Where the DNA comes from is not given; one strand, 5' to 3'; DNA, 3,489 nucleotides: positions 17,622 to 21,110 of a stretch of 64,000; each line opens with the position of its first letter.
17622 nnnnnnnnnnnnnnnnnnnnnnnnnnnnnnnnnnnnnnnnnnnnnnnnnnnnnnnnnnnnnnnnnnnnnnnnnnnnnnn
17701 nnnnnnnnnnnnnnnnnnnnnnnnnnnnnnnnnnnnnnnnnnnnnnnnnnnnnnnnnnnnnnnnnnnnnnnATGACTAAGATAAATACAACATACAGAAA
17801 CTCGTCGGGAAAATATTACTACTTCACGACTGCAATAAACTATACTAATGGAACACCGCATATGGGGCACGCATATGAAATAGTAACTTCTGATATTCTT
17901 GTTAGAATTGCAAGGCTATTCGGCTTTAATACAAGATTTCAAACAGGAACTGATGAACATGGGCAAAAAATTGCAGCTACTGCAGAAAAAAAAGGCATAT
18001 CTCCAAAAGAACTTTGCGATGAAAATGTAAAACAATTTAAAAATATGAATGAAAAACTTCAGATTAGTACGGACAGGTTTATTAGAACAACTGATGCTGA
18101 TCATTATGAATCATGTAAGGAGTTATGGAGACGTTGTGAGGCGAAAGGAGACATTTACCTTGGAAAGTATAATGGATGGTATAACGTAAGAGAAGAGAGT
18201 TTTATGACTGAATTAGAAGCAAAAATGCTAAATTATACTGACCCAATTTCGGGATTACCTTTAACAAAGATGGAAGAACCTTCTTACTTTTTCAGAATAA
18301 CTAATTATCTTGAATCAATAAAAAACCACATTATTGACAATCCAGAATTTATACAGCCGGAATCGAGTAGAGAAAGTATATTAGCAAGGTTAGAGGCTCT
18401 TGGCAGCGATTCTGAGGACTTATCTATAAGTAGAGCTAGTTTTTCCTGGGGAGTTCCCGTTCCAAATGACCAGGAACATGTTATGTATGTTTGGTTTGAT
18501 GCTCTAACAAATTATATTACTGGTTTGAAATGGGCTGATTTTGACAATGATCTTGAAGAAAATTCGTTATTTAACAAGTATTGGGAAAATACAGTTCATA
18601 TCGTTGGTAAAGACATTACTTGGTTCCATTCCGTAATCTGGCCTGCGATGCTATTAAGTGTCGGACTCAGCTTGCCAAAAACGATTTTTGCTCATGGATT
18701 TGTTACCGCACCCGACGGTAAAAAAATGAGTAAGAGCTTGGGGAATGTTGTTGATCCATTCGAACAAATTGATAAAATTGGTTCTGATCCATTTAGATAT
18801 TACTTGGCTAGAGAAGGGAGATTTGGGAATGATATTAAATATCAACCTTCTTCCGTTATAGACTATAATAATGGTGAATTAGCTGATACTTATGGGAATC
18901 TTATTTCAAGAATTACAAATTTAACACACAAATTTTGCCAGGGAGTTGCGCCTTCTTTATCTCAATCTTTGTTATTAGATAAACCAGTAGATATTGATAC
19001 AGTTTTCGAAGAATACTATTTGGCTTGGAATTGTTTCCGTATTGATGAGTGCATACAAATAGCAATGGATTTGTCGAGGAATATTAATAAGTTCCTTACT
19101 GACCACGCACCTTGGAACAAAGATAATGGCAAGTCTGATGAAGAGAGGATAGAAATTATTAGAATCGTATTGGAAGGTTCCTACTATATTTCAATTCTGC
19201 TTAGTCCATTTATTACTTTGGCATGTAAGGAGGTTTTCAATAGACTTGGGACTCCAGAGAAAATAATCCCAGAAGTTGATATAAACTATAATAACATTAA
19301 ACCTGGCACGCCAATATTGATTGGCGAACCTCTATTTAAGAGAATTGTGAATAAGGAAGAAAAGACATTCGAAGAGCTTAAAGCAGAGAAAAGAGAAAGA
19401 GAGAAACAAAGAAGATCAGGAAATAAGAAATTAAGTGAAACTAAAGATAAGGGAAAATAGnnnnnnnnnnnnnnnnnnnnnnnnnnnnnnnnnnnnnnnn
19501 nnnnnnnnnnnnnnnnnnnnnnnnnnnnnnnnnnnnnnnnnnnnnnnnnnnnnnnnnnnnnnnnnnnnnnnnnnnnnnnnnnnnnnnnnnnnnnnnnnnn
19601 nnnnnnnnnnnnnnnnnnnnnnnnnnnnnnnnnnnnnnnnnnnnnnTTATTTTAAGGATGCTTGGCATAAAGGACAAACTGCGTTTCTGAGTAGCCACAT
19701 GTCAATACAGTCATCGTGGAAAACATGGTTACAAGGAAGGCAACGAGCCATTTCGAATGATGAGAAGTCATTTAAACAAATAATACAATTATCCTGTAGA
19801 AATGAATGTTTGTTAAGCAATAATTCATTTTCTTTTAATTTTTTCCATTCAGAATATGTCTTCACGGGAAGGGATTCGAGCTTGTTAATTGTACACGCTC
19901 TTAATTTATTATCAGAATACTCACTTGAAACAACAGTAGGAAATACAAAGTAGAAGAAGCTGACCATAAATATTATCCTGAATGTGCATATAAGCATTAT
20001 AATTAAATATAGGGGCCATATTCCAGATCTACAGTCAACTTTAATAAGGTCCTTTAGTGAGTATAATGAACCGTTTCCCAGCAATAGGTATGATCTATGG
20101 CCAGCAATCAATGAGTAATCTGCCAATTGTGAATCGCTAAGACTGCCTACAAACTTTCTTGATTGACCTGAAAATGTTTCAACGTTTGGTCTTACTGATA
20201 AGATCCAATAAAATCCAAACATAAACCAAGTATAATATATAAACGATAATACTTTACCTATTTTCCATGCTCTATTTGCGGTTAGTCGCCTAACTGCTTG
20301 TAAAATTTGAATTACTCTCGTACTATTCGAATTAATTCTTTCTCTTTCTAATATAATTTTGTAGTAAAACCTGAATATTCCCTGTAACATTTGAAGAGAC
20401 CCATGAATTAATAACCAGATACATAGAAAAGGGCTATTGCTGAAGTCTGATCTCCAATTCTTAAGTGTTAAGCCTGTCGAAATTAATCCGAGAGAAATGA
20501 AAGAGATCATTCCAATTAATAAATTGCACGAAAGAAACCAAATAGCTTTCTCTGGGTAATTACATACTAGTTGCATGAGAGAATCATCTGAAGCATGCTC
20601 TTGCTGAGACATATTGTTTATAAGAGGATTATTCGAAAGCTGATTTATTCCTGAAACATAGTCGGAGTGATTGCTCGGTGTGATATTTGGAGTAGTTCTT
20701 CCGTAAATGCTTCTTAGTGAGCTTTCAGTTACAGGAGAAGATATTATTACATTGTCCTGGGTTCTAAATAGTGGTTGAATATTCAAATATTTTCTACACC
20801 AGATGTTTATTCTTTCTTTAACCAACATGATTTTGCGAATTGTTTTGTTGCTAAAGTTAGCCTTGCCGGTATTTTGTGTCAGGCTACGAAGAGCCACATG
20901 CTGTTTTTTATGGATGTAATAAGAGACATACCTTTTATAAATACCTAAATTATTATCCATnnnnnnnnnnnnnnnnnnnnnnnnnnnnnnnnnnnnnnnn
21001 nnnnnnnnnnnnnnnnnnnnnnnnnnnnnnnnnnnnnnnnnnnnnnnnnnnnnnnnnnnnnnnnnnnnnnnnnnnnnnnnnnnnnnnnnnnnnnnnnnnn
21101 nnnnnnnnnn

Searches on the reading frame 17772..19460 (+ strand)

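Call 12: search_protein_families(library=pfam, proteins=[window:17772-19460:+], max_evalue=0.001)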
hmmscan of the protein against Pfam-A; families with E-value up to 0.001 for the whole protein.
window:17772-19460:+ (562 aa): 4 families
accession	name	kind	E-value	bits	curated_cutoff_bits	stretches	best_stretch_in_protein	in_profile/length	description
PF09334.17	tRNA-synt_1g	-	7.8e-98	328.2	20.1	2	165-381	177-390/391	tRNA synthetases class I (M)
PF00133.28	tRNA-synt_1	-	3.4e-34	118.8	22.7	2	234-356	295-412/414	tRNA synthetases class I (I, L, M and V)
PF01406.26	tRNA-synt_1e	-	1.4e-13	51.4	27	1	27-153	21-147/301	tRNA synthetases class I (C) catalytic domain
PF19303.5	Anticodon_3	-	2.5e-06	27.9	23.5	1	439-535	49-145/152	Anticodon binding domain of methionyl tRNA ligase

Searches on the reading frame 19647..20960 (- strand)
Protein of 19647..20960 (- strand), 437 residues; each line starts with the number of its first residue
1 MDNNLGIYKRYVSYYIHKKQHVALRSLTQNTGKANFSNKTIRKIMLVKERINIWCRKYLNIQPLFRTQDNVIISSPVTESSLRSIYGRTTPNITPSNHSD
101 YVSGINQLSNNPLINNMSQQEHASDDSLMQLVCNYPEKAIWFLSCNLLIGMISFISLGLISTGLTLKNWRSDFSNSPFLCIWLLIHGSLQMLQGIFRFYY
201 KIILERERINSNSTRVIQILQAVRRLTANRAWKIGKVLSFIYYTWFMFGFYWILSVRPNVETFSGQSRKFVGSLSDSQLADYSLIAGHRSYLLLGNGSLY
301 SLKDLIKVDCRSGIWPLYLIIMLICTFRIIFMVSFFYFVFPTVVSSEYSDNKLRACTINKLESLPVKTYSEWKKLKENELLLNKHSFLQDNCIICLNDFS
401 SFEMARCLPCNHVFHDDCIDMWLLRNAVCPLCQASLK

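Call 12: search_protein_families(library=pfam, proteins=[window:19647-20960:-], max_evalue=0.001)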
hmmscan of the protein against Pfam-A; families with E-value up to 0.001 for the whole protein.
window:19647-20960:- (437 aa): 8 families
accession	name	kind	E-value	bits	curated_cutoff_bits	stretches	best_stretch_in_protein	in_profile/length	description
PF13639.12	zf-RING_2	-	1.3e-12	48.2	27.3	1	390-433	1-44/44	Ring finger domain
PF17123.11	zf-RING_11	-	2.8e-09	36.9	27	1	391-419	1-29/29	RING-like zinc finger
PF12678.13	zf-rbx1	-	9.2e-08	32.6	31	1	389-433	11-55/55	RING-H2 zinc finger domain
PF13923.12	zf-C3HC4_2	-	1.3e-06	28.5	27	1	392-432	2-40/40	Zinc finger, C3HC4 type (RING finger)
PF00097.31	zf-C3HC4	-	8.8e-06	25.9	21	1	392-432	1-40/40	Zinc finger, C3HC4 type (RING finger)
PF13445.12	zf-RING_UBOX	-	3.2e-05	24.3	25.2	1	392-430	1-39/39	RING-type zinc-finger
PF14634.12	zf-RING_5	-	9.2e-05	22.8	27.9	1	391-433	1-42/43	zinc-RING finger domain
PF13920.12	zf-C3HC4_3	-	0.00082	19.6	27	1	389-435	2-45/49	Zinc finger, C3HC4 type (RING finger)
